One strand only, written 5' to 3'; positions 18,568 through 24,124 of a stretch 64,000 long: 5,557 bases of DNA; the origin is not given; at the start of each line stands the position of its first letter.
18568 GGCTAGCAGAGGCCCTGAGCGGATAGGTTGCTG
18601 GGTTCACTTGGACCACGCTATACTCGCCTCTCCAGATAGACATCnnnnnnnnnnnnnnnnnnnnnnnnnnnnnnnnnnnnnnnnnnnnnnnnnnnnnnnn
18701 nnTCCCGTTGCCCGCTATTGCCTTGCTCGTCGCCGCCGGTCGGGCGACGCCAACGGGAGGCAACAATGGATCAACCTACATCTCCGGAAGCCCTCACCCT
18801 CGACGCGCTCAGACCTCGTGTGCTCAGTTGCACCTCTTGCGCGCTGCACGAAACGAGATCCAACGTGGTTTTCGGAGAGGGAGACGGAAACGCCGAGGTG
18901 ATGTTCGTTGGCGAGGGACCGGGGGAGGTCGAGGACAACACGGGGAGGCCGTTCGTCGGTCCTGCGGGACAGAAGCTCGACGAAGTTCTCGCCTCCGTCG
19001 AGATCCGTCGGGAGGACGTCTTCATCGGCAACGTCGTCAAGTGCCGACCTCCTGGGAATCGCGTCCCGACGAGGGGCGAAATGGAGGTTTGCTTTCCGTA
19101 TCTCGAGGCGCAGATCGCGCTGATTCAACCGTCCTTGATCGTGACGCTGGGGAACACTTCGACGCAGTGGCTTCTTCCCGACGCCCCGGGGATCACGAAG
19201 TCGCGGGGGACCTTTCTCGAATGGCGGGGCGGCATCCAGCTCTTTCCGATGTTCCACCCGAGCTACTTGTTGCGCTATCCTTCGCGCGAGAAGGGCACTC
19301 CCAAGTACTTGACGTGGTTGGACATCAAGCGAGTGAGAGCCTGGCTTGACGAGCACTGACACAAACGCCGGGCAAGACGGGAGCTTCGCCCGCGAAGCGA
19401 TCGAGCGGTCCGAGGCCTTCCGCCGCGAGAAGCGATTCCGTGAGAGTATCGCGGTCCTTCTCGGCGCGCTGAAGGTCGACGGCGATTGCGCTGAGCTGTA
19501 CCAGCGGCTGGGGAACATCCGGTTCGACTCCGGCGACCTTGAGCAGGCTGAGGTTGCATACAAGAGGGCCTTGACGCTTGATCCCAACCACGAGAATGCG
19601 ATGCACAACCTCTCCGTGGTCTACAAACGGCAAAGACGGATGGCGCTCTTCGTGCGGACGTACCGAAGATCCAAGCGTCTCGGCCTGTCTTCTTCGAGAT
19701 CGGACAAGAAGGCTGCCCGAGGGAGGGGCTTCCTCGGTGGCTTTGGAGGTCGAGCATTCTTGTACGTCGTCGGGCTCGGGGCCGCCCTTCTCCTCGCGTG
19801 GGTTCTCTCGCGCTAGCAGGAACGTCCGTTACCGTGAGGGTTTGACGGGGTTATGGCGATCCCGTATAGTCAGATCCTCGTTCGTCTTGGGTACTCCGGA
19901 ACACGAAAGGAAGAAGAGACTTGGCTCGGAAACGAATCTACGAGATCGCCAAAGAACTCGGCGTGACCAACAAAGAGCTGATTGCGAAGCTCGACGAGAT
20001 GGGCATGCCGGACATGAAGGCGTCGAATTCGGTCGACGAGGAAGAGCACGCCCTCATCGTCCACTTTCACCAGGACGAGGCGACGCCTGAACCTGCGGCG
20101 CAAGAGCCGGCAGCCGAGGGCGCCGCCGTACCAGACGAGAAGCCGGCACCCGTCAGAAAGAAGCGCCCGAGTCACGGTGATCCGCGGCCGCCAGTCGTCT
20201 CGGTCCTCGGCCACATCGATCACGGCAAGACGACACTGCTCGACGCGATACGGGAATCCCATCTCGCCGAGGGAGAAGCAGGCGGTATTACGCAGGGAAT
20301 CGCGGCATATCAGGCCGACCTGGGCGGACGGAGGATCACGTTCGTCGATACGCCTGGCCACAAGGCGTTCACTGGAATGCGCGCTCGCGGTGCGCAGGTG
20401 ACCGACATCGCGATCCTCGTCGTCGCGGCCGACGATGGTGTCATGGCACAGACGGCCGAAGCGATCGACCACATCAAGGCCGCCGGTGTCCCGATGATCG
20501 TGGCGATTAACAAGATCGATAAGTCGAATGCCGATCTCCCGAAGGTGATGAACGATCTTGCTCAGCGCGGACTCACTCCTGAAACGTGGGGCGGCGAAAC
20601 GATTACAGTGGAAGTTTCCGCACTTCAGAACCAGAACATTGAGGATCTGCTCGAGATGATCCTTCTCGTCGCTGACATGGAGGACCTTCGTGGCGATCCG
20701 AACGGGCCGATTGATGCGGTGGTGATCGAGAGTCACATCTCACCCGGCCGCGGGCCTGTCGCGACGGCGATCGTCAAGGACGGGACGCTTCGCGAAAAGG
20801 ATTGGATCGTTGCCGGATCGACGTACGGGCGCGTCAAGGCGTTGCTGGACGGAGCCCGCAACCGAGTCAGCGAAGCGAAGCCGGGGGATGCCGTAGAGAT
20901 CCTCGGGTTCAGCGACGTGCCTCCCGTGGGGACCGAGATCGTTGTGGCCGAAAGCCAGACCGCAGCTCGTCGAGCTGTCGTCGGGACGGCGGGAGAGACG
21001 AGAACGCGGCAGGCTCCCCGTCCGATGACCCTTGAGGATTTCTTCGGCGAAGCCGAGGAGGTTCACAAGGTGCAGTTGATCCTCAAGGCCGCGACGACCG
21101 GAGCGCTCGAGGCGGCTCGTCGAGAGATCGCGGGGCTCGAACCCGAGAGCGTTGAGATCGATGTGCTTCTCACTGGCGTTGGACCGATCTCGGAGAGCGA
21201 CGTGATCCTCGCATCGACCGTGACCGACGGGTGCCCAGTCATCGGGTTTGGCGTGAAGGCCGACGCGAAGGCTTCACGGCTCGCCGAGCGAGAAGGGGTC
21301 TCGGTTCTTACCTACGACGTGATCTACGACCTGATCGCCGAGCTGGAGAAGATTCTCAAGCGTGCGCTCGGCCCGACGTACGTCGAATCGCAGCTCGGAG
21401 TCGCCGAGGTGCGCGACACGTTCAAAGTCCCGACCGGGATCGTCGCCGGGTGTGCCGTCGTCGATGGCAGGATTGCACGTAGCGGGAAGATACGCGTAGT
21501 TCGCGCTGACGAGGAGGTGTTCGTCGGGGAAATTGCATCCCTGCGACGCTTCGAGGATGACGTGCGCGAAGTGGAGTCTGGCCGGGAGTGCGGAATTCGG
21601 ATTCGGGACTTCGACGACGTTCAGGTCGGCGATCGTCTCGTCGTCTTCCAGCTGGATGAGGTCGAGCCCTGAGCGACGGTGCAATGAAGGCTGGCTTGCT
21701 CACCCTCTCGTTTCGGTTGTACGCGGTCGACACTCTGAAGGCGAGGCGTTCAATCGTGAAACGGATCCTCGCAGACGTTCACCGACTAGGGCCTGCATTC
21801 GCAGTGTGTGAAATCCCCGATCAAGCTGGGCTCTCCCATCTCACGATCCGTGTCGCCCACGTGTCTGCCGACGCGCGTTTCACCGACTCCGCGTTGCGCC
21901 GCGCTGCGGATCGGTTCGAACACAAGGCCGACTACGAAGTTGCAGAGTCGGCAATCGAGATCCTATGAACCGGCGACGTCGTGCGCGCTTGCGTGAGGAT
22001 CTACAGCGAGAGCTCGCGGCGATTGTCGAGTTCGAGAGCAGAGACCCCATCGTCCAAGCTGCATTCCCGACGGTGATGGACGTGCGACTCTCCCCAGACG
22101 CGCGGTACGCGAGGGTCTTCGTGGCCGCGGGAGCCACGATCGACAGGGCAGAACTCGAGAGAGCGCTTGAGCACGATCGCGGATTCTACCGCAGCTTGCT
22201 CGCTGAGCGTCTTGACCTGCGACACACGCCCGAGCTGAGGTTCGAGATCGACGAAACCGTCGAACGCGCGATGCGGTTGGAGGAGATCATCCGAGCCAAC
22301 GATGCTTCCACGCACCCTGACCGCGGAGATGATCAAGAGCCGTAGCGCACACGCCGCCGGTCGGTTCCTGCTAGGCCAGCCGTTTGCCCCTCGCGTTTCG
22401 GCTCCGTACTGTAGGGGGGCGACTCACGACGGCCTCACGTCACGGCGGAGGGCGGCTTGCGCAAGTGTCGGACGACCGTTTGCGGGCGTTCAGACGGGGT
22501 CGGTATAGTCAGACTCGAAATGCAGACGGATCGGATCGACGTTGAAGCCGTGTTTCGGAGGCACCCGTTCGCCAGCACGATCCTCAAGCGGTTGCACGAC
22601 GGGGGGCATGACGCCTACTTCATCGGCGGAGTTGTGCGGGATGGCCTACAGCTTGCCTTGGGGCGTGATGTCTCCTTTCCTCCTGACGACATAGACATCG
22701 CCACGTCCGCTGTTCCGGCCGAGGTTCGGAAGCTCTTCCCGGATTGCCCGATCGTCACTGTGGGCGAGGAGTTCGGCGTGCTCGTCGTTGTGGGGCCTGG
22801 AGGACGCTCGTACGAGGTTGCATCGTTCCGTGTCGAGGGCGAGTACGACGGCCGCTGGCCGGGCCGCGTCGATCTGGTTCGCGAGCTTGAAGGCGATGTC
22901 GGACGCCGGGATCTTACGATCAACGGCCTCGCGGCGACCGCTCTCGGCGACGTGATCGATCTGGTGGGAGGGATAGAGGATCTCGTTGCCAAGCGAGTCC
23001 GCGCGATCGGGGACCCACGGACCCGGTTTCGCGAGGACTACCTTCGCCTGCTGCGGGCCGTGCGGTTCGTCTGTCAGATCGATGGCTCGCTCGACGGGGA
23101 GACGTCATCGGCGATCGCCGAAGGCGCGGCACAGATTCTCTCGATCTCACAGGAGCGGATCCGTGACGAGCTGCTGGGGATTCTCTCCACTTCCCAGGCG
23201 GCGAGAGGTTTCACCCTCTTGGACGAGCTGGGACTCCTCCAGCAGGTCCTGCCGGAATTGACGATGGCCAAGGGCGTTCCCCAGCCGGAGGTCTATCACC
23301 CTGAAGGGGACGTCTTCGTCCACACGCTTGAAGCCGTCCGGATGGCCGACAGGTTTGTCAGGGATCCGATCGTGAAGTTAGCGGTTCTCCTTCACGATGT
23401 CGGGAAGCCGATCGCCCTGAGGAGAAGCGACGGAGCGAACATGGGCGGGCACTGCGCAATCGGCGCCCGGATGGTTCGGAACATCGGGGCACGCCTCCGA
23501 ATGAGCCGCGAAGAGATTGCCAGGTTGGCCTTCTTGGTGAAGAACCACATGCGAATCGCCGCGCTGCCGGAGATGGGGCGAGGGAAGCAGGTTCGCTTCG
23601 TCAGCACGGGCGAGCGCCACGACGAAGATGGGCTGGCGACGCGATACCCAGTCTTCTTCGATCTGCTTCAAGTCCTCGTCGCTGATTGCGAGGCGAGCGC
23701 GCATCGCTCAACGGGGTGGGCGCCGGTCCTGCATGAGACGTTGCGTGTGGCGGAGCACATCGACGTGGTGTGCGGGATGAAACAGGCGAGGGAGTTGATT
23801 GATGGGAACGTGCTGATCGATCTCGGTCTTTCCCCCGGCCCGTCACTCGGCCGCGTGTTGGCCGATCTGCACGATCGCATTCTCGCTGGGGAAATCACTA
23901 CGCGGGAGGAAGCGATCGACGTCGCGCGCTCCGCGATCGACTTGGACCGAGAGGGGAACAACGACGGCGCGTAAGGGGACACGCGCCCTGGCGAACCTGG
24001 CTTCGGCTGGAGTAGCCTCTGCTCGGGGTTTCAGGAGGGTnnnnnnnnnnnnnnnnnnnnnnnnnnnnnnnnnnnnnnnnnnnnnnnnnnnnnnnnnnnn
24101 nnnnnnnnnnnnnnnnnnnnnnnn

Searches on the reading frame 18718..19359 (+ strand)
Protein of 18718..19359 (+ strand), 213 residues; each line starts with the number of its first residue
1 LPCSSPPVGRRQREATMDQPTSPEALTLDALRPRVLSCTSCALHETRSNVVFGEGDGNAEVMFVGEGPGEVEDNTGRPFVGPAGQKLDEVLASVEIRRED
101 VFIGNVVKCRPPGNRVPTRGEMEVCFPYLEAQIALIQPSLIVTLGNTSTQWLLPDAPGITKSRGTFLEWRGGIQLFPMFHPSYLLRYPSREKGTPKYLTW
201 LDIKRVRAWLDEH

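Call 3: search_protein_families(library=pfam, proteins=[window:18718-19359:+], max_evalue=0.01)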
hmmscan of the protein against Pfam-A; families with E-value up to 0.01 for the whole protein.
window:18718-19359:+ (213 aa): 1 family
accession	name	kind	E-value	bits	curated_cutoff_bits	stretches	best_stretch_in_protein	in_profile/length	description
PF03167.25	UDG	-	2.9e-39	134.8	24.3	1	52-202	1-139/141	Uracil DNA glycosylase superfamily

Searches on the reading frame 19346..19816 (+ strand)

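Call 3: search_protein_families(library=pfam, proteins=[window:19346-19816:+], max_evalue=0.01)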
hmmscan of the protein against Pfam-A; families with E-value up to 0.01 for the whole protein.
window:19346-19816:+ (156 aa): 11 families
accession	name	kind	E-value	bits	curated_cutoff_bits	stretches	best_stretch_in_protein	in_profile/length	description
PF13181.12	TPR_8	-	3.3e-11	42.9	25.7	1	49-82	1-34/34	Tetratricopeptide repeat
PF13414.12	TPR_11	-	9.4e-11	41.7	26.8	1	56-96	1-41/42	TPR repeat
PF07719.23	TPR_2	-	5e-10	39.2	27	1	49-82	1-34/34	Tetratricopeptide repeat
PF13432.12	TPR_16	-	9.8e-10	39.1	32.7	2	24-81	6-63/65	Tetratricopeptide repeat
PF14559.12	TPR_19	-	1.2e-09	38.8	25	2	27-89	3-64/68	Tetratricopeptide repeat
PF00515.34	TPR_1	-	2.8e-09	36.8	27.8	1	49-82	1-34/34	Tetratricopeptide repeat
PF13428.12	TPR_14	-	3.8e-08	33.7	23.5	1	50-89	2-41/44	Tetratricopeptide repeat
PF13424.12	TPR_12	-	4.4e-08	33.7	30.1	2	49-98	3-60/77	Tetratricopeptide repeat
PF13431.12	TPR_17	-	1.2e-06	28.7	24.4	1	71-97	1-27/34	Tetratricopeptide repeat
PF13176.12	TPR_7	-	0.00011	22.5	27.9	0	53-81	3-33/36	Tetratricopeptide repeat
PF23914.1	TPR_CcmH_CycH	-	0.0016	18.7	42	1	42-90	43-91/158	Cytochrome c-type biogenesis protein H TPR domain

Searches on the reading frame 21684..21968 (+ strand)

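Call 3: search_protein_families(library=pfam, proteins=[window:21684-21968:+], max_evalue=0.01)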
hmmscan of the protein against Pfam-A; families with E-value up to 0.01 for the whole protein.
window:21684-21968:+ (94 aa): 1 family
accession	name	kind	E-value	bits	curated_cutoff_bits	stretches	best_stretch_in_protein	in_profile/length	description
PF04456.17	DUF503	-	5.4e-13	49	22.4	1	4-89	2-86/88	Protein of unknown function (DUF503)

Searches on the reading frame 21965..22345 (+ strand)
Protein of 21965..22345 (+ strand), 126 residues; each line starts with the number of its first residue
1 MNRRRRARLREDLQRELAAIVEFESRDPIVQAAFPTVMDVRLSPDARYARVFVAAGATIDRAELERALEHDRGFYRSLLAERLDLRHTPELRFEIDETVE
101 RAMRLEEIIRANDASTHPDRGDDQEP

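Call 3: search_protein_families(library=pfam, proteins=[window:21965-22345:+], max_evalue=0.01)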
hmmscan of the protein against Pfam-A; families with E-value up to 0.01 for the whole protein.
window:21965-22345:+ (126 aa): 1 family
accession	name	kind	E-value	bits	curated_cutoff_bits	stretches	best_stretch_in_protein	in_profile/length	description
PF02033.23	RBFA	-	5.9e-26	91.2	34.7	1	5-109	1-105/105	Ribosome-binding factor A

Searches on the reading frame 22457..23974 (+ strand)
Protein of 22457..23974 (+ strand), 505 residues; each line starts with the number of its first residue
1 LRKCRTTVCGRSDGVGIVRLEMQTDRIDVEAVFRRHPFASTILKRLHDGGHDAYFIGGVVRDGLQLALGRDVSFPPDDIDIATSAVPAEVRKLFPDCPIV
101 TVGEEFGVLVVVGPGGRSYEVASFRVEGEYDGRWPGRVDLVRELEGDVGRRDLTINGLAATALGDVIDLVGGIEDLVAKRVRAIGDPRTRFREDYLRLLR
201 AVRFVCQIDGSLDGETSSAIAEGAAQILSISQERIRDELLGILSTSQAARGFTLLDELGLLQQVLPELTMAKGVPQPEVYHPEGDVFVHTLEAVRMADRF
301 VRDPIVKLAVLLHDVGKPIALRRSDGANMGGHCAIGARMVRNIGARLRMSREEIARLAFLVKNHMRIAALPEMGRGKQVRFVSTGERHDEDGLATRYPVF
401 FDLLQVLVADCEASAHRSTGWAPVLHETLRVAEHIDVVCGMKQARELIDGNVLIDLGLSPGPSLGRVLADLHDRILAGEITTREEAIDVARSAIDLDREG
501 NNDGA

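Call 3: search_protein_families(library=pfam, proteins=[window:22457-23974:+], max_evalue=0.01)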
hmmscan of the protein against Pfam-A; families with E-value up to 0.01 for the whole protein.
window:22457-23974:+ (505 aa): 4 families
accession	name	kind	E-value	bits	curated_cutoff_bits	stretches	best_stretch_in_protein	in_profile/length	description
PF01743.26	PolyA_pol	-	9.4e-23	81.4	23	1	53-182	1-126/126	Poly A polymerase head domain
PF12627.12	PolyA_pol_RNAbd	-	2.4e-15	56.5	22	1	212-269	4-61/64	Probable RNA and SrmB- binding site of polymerase A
PF01966.28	HD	-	6.2e-06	26.9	22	1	286-367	1-91/116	HD domain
PF13735.12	tRNA_NucTran2_2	-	6.9e-05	23.3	27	1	442-487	98-145/149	tRNA nucleotidyltransferase domain 2 putative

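Call 5: search_protein_families(library=ncbifam, proteins=[window:22457-23974:+], max_evalue=0.01)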
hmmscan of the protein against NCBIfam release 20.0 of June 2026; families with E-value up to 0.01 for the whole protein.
window:22457-23974:+ (505 aa): 14 families
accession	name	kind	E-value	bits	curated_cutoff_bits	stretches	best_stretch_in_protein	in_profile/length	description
NF009814.0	PRK13299.1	equivalog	1.6e-65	221.7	290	1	39-271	9-231/396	CCA tRNA nucleotidyltransferase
TIGR02692.1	tRNA_CCA_actino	equivalog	5.5e-52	177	438.8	1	30-487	7-458/466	CCA tRNA nucleotidyltransferase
TIGR01942.1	pcnB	subfamily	6.5e-47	160.3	305.65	1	39-270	18-243/425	polynucleotide adenylyltransferase PcnB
NF008137.0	PRK10885.1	equivalog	6.2e-37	127.4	451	1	142-381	82-322/409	multifunctional CCA addition/repair protein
NF008634.1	PRK11623.1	equivalog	7.9e-33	113.7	702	1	40-269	50-284/469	polynucleotide adenylyltransferase PcnB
NF041569.1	A-tRNAntase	equivalog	4.8e-17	61.5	1440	1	53-274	482-701/880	A-adding tRNA nucleotidyltransferase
NF002895.0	PRK03381.1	equivalog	7.1e-15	54.2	631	1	199-367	335-498/782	[protein-PII] uridylyltransferase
TIGR01693.1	UTase_glnD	equivalog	3.8e-14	51.9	519.4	1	187-366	328-519/850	[protein-PII] uridylyltransferase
NF009813.0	PRK13298.1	equivalog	3e-13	49.4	606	1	144-362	84-305/417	tRNA CCA-pyrophosphorylase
NF009812.0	PRK13297.1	equivalog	2.5e-11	43.3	624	1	50-273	11-224/364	tRNA CCA-pyrophosphorylase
NF001265.0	PRK00227.1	equivalog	3e-09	35.6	799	1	238-431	333-515/693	[protein-PII] uridylyltransferase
NF003467.0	PRK05092.1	equivalog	5.8e-08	30.9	959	1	190-368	405-595/940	[protein-PII] uridylyltransferase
NF009811.0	PRK13296.1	equivalog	2.2e-07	30.1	469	1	143-270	83-210/360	CCA tRNA nucleotidyltransferase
TIGR00277.1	HDIG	domain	2.5e-06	27.2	27.6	1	293-351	12-76/84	HDIG domain-containing metalloprotein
